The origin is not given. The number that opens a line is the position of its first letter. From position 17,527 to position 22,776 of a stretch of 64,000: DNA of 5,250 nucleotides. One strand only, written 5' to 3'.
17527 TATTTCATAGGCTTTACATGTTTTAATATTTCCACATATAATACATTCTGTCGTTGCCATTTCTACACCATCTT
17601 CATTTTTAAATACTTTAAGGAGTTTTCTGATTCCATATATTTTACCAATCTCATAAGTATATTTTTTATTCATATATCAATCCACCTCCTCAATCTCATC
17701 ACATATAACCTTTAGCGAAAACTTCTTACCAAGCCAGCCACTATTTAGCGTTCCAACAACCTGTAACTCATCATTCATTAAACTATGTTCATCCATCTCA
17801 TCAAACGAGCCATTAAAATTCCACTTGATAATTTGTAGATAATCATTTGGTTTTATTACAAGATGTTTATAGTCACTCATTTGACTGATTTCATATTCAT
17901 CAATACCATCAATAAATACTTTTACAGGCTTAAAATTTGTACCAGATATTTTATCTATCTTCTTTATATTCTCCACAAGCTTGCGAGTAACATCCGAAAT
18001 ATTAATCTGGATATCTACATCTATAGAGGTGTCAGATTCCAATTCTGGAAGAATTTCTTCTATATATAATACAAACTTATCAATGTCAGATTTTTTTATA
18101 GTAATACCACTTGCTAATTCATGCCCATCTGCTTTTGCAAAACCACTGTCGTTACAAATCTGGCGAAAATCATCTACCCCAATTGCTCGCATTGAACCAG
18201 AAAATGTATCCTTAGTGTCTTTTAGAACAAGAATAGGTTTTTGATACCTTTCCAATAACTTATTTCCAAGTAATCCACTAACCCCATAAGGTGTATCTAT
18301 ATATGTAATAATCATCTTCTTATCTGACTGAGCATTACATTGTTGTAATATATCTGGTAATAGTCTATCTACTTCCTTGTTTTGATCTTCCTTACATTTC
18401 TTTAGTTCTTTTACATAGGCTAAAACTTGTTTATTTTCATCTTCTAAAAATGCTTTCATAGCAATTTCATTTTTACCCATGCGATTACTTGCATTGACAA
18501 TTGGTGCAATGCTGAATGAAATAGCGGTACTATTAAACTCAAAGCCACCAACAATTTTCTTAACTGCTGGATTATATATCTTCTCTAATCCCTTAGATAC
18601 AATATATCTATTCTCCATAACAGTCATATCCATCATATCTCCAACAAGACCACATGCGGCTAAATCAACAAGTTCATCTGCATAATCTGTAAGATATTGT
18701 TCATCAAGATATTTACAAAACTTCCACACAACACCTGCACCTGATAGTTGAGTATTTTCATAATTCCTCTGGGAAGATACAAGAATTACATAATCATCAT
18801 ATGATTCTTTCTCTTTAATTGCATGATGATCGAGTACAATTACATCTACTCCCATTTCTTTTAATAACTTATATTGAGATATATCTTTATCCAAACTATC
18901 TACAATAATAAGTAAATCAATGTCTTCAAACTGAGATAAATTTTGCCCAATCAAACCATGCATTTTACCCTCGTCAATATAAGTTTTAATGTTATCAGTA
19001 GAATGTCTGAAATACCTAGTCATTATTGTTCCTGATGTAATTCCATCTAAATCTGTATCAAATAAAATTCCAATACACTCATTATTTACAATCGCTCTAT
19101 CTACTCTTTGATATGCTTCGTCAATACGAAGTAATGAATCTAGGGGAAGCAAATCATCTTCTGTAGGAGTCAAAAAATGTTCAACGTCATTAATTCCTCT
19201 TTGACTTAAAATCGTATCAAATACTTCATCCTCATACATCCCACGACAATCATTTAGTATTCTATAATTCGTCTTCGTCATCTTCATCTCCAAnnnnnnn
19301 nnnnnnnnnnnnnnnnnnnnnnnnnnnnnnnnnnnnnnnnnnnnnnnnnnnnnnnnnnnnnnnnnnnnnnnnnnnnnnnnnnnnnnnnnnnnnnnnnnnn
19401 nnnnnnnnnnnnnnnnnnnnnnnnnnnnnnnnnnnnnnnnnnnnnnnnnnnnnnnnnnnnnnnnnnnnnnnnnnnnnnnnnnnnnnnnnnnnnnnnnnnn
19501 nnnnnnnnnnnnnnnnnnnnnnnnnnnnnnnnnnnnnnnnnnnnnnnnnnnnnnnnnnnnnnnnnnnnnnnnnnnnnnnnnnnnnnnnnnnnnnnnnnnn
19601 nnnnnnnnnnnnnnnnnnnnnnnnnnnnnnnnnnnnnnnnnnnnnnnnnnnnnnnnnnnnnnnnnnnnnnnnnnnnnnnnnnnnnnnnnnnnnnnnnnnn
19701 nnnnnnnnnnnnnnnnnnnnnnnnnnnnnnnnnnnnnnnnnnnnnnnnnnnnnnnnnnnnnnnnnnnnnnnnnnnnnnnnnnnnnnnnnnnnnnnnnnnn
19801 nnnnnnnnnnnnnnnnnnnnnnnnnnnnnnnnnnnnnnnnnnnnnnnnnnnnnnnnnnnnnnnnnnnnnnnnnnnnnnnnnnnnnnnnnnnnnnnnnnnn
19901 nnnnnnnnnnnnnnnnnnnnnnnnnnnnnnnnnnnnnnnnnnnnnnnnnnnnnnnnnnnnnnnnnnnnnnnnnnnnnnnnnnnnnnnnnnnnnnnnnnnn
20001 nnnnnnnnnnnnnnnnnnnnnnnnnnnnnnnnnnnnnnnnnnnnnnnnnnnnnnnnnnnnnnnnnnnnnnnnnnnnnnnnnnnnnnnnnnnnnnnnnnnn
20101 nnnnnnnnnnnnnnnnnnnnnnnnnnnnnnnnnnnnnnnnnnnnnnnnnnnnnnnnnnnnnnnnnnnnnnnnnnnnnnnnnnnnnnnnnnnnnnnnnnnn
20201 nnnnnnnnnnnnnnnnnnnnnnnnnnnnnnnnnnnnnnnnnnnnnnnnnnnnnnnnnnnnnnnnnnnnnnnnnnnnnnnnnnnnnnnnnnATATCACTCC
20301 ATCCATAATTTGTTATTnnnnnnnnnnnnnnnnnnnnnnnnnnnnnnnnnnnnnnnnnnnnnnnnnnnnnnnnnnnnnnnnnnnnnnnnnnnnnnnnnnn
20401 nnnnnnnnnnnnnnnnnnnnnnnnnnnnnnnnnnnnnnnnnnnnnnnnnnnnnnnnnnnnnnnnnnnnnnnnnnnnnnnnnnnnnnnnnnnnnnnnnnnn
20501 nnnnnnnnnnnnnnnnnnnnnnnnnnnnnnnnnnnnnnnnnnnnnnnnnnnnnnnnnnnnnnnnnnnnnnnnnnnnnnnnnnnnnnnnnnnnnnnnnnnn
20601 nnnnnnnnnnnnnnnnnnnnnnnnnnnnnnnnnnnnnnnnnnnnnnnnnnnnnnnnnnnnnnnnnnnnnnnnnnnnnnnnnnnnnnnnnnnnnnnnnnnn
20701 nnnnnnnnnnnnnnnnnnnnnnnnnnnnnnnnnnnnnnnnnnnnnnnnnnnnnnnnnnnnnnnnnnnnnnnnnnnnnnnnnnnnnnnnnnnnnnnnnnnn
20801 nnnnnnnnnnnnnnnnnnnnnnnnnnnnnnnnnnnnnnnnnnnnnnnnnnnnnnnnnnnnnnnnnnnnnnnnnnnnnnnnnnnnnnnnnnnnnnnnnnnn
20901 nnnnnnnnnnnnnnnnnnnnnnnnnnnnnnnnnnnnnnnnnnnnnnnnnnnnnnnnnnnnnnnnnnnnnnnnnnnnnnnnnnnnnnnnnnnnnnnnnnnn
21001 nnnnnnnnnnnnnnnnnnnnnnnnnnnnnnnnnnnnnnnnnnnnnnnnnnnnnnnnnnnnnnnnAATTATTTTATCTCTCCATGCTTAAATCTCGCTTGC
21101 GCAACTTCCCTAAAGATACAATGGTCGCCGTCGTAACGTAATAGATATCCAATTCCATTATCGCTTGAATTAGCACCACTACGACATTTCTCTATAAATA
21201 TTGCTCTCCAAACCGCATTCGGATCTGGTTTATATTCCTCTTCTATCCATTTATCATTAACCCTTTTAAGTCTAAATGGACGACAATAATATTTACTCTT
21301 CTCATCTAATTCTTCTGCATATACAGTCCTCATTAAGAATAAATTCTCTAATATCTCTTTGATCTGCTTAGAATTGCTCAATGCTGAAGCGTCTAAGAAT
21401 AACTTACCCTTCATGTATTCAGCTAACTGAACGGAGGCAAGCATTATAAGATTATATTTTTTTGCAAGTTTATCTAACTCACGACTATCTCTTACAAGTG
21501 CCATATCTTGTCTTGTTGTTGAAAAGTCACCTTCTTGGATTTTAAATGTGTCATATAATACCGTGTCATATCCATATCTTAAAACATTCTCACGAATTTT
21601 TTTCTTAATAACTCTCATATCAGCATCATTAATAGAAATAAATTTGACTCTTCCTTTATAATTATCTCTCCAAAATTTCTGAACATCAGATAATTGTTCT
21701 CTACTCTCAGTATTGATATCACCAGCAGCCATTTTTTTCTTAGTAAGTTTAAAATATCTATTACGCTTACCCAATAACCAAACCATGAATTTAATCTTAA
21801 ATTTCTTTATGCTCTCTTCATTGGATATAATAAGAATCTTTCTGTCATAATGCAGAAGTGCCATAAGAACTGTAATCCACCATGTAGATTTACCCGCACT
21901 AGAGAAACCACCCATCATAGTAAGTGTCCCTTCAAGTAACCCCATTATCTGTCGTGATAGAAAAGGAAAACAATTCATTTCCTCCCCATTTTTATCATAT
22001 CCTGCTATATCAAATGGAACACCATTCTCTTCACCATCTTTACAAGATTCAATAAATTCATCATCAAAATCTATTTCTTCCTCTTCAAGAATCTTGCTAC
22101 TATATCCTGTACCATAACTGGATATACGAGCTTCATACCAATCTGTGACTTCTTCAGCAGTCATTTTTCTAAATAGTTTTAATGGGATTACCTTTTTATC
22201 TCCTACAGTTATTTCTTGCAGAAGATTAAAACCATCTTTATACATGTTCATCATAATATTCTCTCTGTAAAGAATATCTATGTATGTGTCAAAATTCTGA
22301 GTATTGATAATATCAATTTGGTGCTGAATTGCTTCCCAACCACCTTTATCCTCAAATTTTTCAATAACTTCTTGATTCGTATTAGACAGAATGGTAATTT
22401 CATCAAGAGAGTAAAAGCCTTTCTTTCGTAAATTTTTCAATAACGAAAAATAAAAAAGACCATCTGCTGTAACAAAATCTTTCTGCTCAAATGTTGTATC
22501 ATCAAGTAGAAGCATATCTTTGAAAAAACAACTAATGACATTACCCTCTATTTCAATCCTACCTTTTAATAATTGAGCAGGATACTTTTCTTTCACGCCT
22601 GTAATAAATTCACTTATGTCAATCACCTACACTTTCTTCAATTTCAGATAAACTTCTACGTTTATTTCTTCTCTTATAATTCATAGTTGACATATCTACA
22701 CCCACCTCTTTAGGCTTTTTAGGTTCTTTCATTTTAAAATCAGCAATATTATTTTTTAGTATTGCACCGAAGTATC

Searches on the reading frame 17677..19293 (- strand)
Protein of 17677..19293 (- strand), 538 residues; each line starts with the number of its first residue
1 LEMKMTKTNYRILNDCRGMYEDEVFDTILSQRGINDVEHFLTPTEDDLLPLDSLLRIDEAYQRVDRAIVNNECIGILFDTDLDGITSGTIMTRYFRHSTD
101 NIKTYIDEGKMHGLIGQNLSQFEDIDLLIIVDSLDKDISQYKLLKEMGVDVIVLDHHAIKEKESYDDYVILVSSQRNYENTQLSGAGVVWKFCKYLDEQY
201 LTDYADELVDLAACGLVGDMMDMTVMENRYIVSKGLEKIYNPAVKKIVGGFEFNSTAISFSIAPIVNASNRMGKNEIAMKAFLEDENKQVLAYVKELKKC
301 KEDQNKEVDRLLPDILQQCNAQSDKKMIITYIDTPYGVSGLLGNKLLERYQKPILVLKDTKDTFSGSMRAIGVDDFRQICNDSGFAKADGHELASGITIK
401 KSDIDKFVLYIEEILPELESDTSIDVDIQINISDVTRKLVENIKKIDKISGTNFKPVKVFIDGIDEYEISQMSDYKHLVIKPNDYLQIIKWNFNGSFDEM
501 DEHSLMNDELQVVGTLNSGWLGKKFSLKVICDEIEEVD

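Call 15: search_protein_families(library=pfam, proteins=[window:17677-19293:-], max_evalue=0.01)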
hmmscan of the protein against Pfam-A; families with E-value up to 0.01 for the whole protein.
window:17677-19293:- (538 aa): 2 families
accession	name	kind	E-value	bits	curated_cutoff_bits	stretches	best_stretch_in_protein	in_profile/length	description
PF01368.27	DHH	-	3.9e-16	59.9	28.1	1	74-215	2-124/125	DHH family, N-terminal domain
PF02272.25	DHHA1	-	0.00059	20.7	25.9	1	325-415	2-100/102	DHHA1 domain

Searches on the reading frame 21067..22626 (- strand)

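Call 15: search_protein_families(library=pfam, proteins=[window:21067-22626:-], max_evalue=0.01)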
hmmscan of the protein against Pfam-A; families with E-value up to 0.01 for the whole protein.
window:21067-22626:- (519 aa): 1 family
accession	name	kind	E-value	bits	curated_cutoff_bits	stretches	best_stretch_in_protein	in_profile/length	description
PF03796.21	DnaB_C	-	1.1e-06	28.7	27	1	222-408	8-185/255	DnaB-like helicase C terminal domain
